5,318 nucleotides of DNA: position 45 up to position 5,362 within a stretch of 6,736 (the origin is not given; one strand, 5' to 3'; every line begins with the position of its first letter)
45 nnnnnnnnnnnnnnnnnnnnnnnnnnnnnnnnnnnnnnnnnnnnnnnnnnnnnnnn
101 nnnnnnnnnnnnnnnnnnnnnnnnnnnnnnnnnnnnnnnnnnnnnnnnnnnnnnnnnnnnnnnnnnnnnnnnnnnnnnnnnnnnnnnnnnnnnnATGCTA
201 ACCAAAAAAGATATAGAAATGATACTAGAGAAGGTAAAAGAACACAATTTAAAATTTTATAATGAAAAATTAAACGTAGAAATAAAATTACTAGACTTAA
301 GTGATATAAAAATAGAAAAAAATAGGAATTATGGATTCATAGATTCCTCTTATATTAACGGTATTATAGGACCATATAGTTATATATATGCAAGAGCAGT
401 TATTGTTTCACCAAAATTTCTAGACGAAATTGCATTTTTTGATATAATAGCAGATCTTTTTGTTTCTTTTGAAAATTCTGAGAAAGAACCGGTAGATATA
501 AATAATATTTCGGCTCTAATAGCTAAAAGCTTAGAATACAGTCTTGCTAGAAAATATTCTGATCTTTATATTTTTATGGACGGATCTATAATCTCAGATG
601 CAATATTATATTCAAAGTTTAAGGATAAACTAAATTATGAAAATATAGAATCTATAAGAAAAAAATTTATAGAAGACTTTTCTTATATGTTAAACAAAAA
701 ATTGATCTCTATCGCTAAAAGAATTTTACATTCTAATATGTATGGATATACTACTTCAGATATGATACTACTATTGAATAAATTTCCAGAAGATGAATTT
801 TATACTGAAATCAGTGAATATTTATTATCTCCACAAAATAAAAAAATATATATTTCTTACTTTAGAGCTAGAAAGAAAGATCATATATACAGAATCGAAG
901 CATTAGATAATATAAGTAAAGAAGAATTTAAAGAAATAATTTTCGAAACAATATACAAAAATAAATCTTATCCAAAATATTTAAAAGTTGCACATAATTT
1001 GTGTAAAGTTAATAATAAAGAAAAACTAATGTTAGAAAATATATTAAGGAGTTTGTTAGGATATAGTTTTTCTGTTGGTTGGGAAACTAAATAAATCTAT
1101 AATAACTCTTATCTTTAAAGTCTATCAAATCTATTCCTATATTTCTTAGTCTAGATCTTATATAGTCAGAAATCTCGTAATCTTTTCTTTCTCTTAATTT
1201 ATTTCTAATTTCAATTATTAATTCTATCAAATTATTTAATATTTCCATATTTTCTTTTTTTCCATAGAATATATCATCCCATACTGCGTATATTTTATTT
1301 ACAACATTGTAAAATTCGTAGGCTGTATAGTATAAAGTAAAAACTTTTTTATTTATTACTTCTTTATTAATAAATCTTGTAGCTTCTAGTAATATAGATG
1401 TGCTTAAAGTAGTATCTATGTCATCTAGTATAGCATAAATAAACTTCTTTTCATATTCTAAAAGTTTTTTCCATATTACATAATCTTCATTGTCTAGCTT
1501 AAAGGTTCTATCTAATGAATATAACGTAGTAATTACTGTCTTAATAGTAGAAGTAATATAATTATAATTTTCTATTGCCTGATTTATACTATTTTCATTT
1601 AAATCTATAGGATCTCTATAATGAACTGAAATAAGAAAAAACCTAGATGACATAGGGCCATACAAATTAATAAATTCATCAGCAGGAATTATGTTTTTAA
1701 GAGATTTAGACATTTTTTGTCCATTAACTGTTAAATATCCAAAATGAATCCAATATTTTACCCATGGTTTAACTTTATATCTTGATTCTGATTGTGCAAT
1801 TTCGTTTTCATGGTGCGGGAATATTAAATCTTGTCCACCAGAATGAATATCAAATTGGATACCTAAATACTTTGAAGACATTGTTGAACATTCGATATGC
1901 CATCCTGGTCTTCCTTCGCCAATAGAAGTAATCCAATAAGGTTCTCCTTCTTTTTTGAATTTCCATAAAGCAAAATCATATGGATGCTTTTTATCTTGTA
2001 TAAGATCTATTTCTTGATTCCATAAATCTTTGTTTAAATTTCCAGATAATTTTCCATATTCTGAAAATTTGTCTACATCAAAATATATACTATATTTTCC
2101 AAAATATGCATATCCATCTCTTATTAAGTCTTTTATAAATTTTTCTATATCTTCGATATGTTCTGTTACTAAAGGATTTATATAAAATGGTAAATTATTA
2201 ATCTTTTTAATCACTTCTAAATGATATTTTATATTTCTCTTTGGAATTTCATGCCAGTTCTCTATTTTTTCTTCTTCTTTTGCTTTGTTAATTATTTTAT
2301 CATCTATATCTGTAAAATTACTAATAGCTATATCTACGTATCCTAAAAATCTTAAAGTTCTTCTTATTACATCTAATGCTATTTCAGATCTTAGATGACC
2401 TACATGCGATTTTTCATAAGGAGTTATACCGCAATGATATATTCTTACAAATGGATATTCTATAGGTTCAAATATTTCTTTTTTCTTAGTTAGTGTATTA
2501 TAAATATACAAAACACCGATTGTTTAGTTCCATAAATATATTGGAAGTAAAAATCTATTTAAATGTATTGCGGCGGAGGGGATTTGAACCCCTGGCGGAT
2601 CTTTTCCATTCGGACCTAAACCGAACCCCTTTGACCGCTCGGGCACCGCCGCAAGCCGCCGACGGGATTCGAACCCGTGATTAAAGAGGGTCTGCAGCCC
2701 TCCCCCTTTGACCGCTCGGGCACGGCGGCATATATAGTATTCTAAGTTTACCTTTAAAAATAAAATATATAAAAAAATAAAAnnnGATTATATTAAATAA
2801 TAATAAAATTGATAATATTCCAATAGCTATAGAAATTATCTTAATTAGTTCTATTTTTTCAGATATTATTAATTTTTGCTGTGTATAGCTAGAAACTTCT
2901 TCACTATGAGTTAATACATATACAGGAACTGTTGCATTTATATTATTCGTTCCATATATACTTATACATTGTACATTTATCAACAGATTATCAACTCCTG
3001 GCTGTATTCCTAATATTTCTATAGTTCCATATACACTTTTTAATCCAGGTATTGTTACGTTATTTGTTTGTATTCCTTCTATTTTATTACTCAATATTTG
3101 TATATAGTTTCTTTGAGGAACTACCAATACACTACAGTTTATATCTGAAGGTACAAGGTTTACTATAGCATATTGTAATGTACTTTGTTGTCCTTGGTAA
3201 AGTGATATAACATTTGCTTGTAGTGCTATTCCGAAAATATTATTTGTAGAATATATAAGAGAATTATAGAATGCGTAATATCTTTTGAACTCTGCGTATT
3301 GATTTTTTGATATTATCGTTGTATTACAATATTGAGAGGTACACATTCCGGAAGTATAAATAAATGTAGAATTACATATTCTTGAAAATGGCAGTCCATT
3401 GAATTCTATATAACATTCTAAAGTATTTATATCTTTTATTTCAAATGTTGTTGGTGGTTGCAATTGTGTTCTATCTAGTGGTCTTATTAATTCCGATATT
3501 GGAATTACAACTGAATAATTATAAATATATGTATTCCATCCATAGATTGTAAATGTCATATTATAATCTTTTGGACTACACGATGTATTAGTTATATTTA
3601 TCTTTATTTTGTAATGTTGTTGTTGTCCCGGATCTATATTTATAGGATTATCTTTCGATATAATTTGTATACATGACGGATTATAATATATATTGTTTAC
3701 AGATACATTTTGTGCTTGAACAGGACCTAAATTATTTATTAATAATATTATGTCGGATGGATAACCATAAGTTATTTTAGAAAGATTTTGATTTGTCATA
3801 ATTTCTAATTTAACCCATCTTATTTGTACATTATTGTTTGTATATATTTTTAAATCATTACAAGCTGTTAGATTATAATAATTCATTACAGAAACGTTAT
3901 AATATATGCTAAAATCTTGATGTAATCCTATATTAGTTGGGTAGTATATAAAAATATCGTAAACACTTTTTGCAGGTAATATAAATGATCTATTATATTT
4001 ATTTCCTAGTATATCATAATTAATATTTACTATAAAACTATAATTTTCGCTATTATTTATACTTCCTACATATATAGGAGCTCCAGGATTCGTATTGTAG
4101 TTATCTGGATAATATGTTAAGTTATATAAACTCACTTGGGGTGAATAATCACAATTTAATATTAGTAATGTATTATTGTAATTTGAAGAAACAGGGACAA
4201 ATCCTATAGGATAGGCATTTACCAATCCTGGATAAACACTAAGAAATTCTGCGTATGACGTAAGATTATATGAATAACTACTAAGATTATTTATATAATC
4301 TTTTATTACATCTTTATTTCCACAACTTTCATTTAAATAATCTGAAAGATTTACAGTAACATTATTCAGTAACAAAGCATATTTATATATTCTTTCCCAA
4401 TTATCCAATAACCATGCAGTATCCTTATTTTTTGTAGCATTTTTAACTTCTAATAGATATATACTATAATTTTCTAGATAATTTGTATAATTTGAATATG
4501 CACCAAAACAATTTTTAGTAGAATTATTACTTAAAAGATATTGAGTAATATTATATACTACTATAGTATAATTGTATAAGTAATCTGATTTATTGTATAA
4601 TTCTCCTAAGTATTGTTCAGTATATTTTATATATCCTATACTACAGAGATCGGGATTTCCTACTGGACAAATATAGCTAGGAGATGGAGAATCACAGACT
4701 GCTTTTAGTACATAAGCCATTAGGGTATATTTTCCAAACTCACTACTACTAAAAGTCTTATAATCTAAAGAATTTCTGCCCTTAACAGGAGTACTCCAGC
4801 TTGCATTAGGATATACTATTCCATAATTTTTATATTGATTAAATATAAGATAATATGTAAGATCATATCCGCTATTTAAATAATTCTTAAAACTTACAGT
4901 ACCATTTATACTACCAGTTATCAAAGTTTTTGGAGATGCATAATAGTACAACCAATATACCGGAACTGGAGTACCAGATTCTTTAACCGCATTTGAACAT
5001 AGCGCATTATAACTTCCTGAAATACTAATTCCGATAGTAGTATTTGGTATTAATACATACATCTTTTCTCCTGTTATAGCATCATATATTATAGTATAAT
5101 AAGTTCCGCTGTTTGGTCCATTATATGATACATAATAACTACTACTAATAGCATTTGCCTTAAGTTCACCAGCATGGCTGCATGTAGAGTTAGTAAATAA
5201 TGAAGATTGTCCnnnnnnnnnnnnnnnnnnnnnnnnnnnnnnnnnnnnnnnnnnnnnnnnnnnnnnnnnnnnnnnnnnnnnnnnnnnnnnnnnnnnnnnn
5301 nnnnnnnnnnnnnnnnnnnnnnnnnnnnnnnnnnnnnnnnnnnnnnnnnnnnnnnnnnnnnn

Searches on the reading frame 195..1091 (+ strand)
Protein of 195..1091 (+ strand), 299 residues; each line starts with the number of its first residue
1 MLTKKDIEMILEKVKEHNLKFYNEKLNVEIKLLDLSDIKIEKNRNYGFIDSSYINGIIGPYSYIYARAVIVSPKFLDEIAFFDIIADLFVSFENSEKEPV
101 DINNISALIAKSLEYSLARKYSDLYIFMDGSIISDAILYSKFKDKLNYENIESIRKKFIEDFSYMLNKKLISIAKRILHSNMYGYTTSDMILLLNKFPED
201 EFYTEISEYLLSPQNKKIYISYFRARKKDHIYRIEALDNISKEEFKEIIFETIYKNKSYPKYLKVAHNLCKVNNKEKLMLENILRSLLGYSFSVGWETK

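Call 8: search_protein_families(library=pfam, proteins=[window:195-1091:+], max_evalue=1)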
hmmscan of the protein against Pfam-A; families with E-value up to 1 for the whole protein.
window:195-1091:+ (299 aa): 1 family
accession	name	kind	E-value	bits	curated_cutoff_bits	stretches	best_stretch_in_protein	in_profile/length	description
PF09376.16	NurA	-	1.5e-15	57.8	21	1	47-272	4-254/254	NurA domain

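Call 9: find_encoding_contigs(protein=window:195-1091:+, flank=10000, max_places=6)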
Protein window:195-1091:+ (299 aa): 1 contig read that carries it; 1 place shown.
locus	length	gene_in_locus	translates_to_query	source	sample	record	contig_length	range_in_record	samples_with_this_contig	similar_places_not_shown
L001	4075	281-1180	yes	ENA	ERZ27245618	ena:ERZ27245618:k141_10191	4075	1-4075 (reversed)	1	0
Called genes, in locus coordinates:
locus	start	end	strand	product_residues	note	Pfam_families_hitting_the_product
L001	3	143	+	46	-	?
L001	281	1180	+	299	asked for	PF09376:NurA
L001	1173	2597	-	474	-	PF01406:tRNA-synt_1e, PF00133:tRNA-synt_1 (weak), PF09334:tRNA-synt_1g (weak)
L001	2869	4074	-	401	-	?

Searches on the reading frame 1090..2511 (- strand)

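Call 8: search_protein_families(library=pfam, proteins=[window:1090-2511:-], max_evalue=1)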
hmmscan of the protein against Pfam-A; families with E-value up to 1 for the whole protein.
window:1090-2511:- (474 aa): 4 families
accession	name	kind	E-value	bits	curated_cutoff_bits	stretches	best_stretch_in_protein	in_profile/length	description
PF01406.26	tRNA-synt_1e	-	5.4e-104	348.2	27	1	14-312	2-299/301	tRNA synthetases class I (C) catalytic domain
PF09334.17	tRNA-synt_1g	-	1.7e-11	43.9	20.1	2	256-298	317-358/391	tRNA synthetases class I (M)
PF00133.28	tRNA-synt_1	-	3.9e-06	26.3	22.7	1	220-300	329-409/414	tRNA synthetases class I (I, L, M and V)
PF01921.24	tRNA-synt_1f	-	8.1e-05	22.1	27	1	262-323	277-339/360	tRNA synthetases class I (K)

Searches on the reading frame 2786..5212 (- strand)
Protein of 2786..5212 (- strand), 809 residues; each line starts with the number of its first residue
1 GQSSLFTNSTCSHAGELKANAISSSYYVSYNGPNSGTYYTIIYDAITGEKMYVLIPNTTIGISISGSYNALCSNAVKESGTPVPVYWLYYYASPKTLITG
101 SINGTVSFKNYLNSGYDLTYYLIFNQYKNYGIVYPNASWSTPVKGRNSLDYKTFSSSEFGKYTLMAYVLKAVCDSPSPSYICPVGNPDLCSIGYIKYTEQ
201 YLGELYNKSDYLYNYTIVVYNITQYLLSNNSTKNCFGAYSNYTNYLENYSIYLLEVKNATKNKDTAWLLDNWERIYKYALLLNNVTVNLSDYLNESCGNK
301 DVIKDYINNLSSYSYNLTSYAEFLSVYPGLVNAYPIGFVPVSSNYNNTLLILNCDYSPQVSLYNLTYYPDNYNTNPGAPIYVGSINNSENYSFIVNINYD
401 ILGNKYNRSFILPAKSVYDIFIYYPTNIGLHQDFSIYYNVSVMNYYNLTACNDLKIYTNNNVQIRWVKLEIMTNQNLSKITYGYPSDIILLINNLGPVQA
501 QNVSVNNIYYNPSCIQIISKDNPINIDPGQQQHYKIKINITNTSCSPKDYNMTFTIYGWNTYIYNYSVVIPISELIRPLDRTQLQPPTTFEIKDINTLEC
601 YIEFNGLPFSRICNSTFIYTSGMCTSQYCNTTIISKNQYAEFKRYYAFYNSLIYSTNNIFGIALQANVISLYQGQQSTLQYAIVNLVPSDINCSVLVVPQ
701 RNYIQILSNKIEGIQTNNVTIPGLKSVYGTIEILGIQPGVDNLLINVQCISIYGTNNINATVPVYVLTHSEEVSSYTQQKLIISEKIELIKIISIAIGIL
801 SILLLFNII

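Call 38: predict_structure(alignment_id=A4)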
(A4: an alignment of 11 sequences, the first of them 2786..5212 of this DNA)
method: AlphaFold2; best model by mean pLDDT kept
length: 809 residues; sequences in the alignment: 11
mean_pLDDT: 49.7   pTM: 0.32
mean pLDDT of the five models: 49.7, 46.2, 43.2, 42.0, 40.8
residues with pLDDT >= 90: 0; 70-90: 208; 50-70: 143; < 50: 458
segments of 3 or more residues with pLDDT < 50: 1-224, 229-354, 371-377, 426-428, 447-454, 475-478, 572-584, 587-600, 628-631, 633-657, 770-789
pLDDT, mean of each block of 10 residues (from residue 1): 24 27 34 33 29 38 35 29 35 28 23 25 28 24 24 39 36 27 26 27 30 36 49 40 40 41 33 29 27 35 39 32 30 25 26 54 74 48 77 75 73 75 58 75 57 57 74 54 74 77 79 84 82 84 69 70 60 40 46 42 55 51 53 38 33 42 61 73 73 85 83 84 79 77 79 61 64 31 30 55 65
secondary structure, 60 per line:
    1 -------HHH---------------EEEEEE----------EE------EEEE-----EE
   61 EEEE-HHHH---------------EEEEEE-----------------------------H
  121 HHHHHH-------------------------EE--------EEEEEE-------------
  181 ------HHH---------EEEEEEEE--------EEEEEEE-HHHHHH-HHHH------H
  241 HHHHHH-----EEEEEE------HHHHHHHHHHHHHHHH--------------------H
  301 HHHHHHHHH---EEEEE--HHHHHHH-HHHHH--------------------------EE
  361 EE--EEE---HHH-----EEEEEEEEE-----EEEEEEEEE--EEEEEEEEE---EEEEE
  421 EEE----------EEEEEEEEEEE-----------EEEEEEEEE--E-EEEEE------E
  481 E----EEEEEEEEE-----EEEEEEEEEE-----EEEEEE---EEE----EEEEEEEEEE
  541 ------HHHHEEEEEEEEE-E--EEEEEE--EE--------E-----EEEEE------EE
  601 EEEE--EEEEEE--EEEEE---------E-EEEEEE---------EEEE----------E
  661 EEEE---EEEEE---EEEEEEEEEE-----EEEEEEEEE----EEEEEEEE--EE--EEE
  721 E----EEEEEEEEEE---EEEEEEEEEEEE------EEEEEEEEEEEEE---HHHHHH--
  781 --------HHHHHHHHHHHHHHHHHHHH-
elements in order (helices of 4 or more, strands of 3 or more residues): E26-31 E50-53 E59-64 H66-69 E85-90 H120-126 E162-167 E199-206 E215-221 H223-228 H230-233 H240-246 E252-257 H264-279 H300-309 E313-317 H320-326 H328-332 E359-362 E365-367 E379-387 E393-401 E404-412 E416-423 E434-444 E456-464 E469-473 E486-494 E500-509 E515-520 E524-526 E531-540 H547-550 E551-559 E564-569 E588-592 E599-604 E607-612 E615-619 E631-636 E646-649 E660-664 E668-672 E676-685 E691-699 E704-711 E718-721 E726-735 E739-750 E757-769 H773-778 H789-808

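Call 82: fold_search(model_id=the predicted structure, library=pdb)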
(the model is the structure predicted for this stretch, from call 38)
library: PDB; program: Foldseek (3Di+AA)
matches with E <= 10: 1931; with E <= 0.001: 324
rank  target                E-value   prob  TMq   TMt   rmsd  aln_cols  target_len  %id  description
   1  9ijj_h                3.8e-13  1.00  0.13  0.08  34.4       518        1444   11  In situ structure of the central apparatus in mouse sperm axoneme. (released 2025-06-04)
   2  7som_D                9.3e-13  1.00  0.12  0.07  32.7       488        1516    9  Ciliary C2 central pair apparatus isolated from Chlamydomonas reinhardtii (released 2022-04-13)
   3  7sqc_2B               2.0e-12  1.00  0.19  0.21  35.9       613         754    9  Ciliary C1 central pair apparatus isolated from Chlamydomonas reinhardtii (released 2022-04-13)
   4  9ijj_C                4.8e-12  1.00  0.16  0.14  29.6       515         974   10  In situ structure of the central apparatus in mouse sperm axoneme. (released 2025-06-04)
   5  7sqc_T1               1.4e-11  1.00  0.15  0.20  32.2       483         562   10  Ciliary C1 central pair apparatus isolated from Chlamydomonas reinhardtii (released 2022-04-13)
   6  7sqc_O0               1.7e-11  1.00  0.17  0.13  28.1       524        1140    9  Ciliary C1 central pair apparatus isolated from Chlamydomonas reinhardtii (released 2022-04-13)
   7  7sqc_F0               1.1e-10  1.00  0.14  0.29  26.4       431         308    7  Ciliary C1 central pair apparatus isolated from Chlamydomonas reinhardtii (released 2022-04-13)
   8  7sqc_2A               1.2e-10  1.00  0.19  0.20  35.9       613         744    9  Ciliary C1 central pair apparatus isolated from Chlamydomonas reinhardtii (released 2022-04-13)
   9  7u06_A                1.2e-10  1.00  0.15  0.12  30.4       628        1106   12  Structure of the yeast TRAPPII-Rab11/Ypt32 complex in the closed/open state (composite structure) (released 2022-04-27)
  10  9ijj_P                1.5e-10  1.00  0.18  0.24  27.4       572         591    8  In situ structure of the central apparatus in mouse sperm axoneme. (released 2025-06-04)
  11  9ijj_O                3.4e-10  1.00  0.17  0.12  41.9       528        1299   10  In situ structure of the central apparatus in mouse sperm axoneme. (released 2025-06-04)
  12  9ijj_4K               8.7e-10  1.00  0.14  0.23  31.4       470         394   10  In situ structure of the central apparatus in mouse sperm axoneme. (released 2025-06-04)
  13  9ijj_4A               9.1e-10  1.00  0.17  0.06  42.0       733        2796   10  In situ structure of the central apparatus in mouse sperm axoneme. (released 2025-06-04)
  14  7u05_A                1.4e-09  1.00  0.14  0.11  31.8       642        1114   11  Structure of the yeast TRAPPII-Rab11/Ypt32 complex in the closed/closed state (composite structure) (released 2022-04-27)
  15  4rtd                  1.5e-09  1.00  0.13  0.10  29.1       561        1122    9  Escherichia coli alpha-2-macroglobulin activated by porcine elastase (released 2015-07-15)
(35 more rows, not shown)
